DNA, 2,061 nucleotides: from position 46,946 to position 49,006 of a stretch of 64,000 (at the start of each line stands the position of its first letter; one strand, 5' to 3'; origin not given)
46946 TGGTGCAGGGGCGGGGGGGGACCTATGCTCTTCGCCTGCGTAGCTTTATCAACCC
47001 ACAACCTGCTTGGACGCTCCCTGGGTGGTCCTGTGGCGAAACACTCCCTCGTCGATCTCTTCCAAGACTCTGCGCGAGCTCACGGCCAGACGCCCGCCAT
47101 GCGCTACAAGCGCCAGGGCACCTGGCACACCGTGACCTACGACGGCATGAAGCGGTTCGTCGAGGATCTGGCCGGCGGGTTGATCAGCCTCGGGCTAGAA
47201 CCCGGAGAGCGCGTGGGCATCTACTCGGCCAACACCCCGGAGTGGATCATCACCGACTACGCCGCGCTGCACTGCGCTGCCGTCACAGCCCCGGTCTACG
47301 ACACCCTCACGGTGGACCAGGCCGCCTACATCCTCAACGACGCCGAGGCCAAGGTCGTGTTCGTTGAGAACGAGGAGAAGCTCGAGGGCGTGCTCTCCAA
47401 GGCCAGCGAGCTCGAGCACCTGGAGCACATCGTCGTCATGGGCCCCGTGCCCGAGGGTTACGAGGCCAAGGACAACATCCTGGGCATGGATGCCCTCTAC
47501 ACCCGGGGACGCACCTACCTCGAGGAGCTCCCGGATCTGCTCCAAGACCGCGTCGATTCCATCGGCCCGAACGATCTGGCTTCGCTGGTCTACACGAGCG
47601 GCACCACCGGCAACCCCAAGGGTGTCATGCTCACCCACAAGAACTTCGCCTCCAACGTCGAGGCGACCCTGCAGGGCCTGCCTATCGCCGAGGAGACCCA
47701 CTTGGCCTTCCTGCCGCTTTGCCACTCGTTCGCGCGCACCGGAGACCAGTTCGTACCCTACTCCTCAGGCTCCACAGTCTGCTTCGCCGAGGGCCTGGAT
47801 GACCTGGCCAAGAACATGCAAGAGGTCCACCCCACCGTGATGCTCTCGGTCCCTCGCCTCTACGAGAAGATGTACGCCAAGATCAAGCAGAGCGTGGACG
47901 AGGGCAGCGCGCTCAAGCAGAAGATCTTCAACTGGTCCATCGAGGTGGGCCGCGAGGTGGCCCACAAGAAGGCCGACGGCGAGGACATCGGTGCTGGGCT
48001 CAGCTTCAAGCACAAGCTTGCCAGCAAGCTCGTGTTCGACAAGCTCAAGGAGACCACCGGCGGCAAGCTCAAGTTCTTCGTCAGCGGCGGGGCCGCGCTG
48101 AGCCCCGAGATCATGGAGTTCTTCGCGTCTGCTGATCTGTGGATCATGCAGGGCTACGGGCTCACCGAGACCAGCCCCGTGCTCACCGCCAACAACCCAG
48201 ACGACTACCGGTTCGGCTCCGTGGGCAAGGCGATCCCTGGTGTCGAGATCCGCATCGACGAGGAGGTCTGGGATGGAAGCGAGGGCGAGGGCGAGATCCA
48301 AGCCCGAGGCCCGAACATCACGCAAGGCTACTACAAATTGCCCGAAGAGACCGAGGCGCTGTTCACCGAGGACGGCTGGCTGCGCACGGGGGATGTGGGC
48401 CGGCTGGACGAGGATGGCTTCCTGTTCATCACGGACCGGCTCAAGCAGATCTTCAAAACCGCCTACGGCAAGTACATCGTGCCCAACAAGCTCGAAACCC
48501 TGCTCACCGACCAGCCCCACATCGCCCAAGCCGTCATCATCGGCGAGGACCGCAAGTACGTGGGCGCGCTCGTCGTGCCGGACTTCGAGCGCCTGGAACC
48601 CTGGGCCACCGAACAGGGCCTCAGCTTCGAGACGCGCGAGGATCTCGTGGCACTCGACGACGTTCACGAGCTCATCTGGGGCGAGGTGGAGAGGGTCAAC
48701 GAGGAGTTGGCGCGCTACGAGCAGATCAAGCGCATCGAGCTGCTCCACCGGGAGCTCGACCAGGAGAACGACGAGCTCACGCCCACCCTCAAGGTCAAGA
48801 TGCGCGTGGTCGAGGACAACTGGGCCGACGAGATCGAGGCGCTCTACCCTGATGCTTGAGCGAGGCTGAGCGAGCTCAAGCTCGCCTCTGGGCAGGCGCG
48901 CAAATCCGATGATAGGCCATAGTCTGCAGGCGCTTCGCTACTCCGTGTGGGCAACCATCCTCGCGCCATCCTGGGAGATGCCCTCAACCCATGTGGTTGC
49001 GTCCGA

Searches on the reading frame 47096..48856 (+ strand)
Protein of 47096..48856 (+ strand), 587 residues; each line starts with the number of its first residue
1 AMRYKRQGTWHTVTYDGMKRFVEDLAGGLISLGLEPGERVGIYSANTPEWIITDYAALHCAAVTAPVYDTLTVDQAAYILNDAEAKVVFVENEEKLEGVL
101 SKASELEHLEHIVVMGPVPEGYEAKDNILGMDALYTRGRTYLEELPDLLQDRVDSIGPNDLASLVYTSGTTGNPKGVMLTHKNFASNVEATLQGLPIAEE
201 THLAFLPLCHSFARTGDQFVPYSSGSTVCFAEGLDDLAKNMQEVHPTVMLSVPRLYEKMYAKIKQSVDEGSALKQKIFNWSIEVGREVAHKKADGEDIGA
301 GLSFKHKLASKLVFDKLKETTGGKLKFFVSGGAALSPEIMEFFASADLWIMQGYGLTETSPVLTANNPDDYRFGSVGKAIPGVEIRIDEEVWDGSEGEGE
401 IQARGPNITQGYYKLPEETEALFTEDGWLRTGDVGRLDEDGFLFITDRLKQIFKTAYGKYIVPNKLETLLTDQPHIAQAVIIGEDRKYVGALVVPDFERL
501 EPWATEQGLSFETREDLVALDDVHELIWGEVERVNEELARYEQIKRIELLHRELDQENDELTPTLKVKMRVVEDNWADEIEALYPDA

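Call 66: search_protein_families(library=pfam, proteins=[window:47096-48856:+], max_evalue=0.01)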
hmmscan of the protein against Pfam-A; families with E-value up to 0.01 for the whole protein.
window:47096-48856:+ (587 aa): 2 families
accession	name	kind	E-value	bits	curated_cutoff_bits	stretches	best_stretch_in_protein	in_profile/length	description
PF00501.34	AMP-binding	-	4.7e-81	273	29.9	1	8-413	17-384/384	AMP-binding enzyme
PF23562.2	AMP-binding_C_3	-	6.1e-12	46.4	20.8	1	457-585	8-121/124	AMP-binding enzyme C-terminal domain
